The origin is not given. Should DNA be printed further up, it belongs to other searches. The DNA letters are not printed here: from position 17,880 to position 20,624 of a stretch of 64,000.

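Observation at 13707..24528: Six co-directional genes encoding five exported proteins plus a single wHTH: a candidate extracellular 'processing/adhesion' locus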

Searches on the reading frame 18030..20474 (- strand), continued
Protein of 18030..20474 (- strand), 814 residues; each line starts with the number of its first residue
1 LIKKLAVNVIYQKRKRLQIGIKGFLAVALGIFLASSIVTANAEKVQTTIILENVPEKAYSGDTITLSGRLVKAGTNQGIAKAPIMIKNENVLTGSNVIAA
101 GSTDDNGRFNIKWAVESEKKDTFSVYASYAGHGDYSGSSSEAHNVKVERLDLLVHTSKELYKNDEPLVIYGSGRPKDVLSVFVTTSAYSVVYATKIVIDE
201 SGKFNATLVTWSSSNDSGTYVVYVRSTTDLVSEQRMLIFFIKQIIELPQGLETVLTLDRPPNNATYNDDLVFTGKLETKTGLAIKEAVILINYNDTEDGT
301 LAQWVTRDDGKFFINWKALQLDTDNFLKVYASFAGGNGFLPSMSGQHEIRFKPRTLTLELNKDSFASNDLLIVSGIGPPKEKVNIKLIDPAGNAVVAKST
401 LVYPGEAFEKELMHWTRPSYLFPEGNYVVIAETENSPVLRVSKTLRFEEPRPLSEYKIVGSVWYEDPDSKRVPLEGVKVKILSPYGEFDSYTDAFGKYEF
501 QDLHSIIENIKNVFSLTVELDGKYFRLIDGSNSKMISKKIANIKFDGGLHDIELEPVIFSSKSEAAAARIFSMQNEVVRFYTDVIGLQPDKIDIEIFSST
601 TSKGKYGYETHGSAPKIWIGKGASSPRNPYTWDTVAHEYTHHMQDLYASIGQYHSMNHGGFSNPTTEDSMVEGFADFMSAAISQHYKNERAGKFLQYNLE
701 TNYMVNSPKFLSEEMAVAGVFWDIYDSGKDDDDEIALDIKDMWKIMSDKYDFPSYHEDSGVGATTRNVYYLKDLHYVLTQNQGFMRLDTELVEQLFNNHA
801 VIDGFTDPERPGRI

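Call 85: find_encoding_contigs(protein=P0019, flank=10000, max_places=3)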
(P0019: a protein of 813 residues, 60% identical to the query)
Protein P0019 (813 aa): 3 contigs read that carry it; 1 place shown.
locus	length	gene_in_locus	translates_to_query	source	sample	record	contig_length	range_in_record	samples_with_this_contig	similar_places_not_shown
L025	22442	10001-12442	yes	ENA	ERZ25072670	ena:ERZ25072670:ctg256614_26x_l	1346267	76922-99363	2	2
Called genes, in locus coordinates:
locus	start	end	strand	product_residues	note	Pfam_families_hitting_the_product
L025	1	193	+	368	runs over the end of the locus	PF01916:DS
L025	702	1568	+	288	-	PF00491:Arginase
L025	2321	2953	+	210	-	-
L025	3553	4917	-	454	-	PF22641:TiaS_TCKD, PF08489:TiaS_FLD, PF23783:Zn_ribbon_TiaS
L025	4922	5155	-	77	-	PF01037:AsnC_trans_reg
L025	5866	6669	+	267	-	PF00211:Guanylate_cyc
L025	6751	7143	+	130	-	-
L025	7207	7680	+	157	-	PF06745:ATPase (faint), PF20440:GvpD_bR2 (weak)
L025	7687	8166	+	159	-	-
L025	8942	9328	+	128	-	PF13340:DUF4096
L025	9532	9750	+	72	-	-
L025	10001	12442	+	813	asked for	PF13620:CarboxypepD_reg (faint)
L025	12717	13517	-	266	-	PF01261:AP_endonuc_2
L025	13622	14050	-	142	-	-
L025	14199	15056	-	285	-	PF01145:Band_7, PF13421:Band_7_1 (weak)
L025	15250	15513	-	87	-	PF16916:ZT_dimer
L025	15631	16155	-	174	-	PF01545:Cation_efflux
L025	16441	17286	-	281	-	-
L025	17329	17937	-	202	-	PF18933:PsbP_2 (weak)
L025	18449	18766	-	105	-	-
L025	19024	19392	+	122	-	-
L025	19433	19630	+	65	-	-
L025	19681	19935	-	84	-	-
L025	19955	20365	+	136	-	PF13610:DDE_Tnp_IS240 (faint)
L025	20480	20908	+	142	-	-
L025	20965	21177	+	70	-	-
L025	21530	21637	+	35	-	-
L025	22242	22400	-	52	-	-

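Call 86: find_encoding_contigs(protein=P0018, flank=10000, max_places=2)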
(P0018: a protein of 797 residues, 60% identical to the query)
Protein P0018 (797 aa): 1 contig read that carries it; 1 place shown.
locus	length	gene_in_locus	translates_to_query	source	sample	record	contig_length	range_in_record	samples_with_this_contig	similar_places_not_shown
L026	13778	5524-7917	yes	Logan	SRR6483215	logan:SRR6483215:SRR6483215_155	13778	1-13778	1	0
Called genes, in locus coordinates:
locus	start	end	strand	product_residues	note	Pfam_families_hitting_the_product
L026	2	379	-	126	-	?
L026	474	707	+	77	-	PF01037:AsnC_trans_reg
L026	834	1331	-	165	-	PF22381:Staph_reg_Sar_Rot, PF01047:MarR, PF12802:MarR_2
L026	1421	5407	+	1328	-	PF06977:SdiA-regulated (faint), PF01436:NHL, PF24684:Vgb_lyase (weak), PF01436:NHL (weak), PF17170:DUF5128 (weak), PF01436:NHL (weak), PF17170:DUF5128 (weak), PF01436:NHL (weak), +8 more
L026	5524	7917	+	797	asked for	PF13620:CarboxypepD_reg (faint), PF17936:Big_6 (faint)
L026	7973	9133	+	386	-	-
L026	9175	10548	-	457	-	PF01523:PmbA_TldD_1st (weak), PF19290:PmbA_TldD_2nd (weak), PF19289:PmbA_TldD_3rd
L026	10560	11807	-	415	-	PF04055:Radical_SAM, PF19288:CofH_C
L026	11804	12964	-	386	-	PF04055:Radical_SAM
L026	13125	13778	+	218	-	?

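Call 87: find_encoding_contigs(protein=P0014, flank=10000, max_places=2)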
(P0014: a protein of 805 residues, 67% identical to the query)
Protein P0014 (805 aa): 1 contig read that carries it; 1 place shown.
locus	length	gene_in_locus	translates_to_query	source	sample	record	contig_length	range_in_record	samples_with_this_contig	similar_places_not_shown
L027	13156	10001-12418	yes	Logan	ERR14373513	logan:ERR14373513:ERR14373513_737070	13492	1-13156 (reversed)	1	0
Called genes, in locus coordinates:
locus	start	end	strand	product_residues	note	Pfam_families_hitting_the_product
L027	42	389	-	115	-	-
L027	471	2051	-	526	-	PF01921:tRNA-synt_1f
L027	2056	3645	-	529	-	PF23613:ELP3_N, PF04055:Radical_SAM, PF16199:Radical_SAM_C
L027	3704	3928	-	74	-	-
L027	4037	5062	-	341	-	PF00586:AIRS, PF02769:AIRS_C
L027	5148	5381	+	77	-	PF01037:AsnC_trans_reg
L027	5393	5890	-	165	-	PF22381:Staph_reg_Sar_Rot, PF01047:MarR, PF12802:MarR_2, PF13412:HTH_24 (weak)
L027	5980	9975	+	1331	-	PF08450:SGL (weak), PF01436:NHL, PF24684:Vgb_lyase, PF01436:NHL (weak), PF08450:SGL (weak), PF17170:DUF5128, PF17170:DUF5128, PF01436:NHL, +10 more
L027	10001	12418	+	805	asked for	PF16640:Big_3_5 (faint), PF13620:CarboxypepD_reg (faint), PF17936:Big_6 (faint)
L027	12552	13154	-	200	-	?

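Call 88: search_protein_families(library=pfam, proteins=[L004:4863-5429:-, L004:37-2979:+, L004:14407-15321:+, L004:16027-16524:-, L001:5297-5791:-, L001:4832-5272:+, L014:1-783:+], max_evalue=0.001)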
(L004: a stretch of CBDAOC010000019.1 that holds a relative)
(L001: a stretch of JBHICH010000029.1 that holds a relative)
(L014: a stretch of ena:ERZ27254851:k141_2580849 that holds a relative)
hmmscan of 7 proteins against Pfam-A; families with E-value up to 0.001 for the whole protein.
L004:4863-5429:- (188 aa): 1 family
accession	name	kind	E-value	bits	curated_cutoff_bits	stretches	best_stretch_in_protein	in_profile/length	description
PF01613.24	Flavin_Reduct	-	1.6e-31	109.9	27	1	12-159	3-149/153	Flavin reductase like domain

L004:37-2979:+ (980 aa): 5 families
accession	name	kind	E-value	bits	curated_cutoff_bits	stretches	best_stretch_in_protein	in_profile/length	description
PF00133.28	tRNA-synt_1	-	4.8e-66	223.7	22.7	1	1-548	74-412/414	tRNA synthetases class I (I, L, M and V)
PF08264.19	Anticodon_1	-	1.2e-36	126.3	25.1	1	603-749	3-145/148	Anticodon-binding domain of tRNA ligase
PF19302.4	DUF5915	-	3e-13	50.2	27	1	822-945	42-162/195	Domain of unknown function (DUF5915)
PF09334.17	tRNA-synt_1g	-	7e-08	32.1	20.1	1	502-557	319-374/391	tRNA synthetases class I (M)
PF01406.26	tRNA-synt_1e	-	0.00045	20.1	27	1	495-549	239-291/301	tRNA synthetases class I (C) catalytic domain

L004:14407-15321:+ (304 aa): 1 family
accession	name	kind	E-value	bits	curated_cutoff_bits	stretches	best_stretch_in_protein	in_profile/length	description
PF06271.18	RDD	-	2.4e-12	47.7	24.1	1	156-278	2-131/137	RDD family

L004:16027-16524:- (165 aa): 0 families

L001:5297-5791:- (164 aa): 7 families
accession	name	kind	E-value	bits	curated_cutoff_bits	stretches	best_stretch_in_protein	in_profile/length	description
PF01047.28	MarR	-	2.1e-17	63.2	24.6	1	37-95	1-59/59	MarR family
PF12802.13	MarR_2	-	6.2e-14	52.4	27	1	36-94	2-61/61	MarR family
PF22381.2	Staph_reg_Sar_Rot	-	5e-12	46.2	27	1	32-108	7-83/85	Transcriptional regulator SarA/Rot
PF13412.12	HTH_24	-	6.5e-07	29.3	21.9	1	42-84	6-48/48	Winged helix-turn-helix DNA-binding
PF01978.25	TrmB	-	0.00016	21.9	25.6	1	34-90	3-59/68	Sugar-specific transcriptional regulator TrmB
PF13601.12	HTH_34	-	0.00023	21.7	27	1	42-109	3-71/80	Winged helix DNA-binding domain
PF02082.26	Rrf2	-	0.00041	21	30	0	43-86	10-56/132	Iron-dependent Transcriptional regulator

L001:4832-5272:+ (146 aa): 1 family
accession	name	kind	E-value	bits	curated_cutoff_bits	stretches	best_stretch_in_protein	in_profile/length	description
PF00228.25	Bowman-Birk_leg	-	0.00023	21.8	20.4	0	12-27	3-19/25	Bowman-Birk serine protease inhibitor family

L014:1-783:+ (260 aa): 1 family
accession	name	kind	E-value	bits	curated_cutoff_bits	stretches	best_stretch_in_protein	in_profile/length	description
PF00630.25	Filamin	-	0.00013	23.2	26.9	0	63-129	18-82/93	Filamin/ABP280 repeat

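Call 99: search_protein_families(library=padloc, proteins=[window:18030-20474:-], max_evalue=0.01)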
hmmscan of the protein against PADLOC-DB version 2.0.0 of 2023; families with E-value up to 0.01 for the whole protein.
window:18030-20474:- (814 aa): 0 families

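Call 100: search_solved_structures(query=L005:4736-8830:+, max_evalue=0.001, show_alignments=0)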
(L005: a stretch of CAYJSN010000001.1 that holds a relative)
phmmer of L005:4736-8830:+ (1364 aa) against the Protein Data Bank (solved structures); distinct sequences matched with E-value up to 0.001: 1.
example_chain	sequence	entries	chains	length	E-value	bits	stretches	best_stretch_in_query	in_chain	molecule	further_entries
8c8k_A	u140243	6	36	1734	4e-43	150.7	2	830-1361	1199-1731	Cell surface protein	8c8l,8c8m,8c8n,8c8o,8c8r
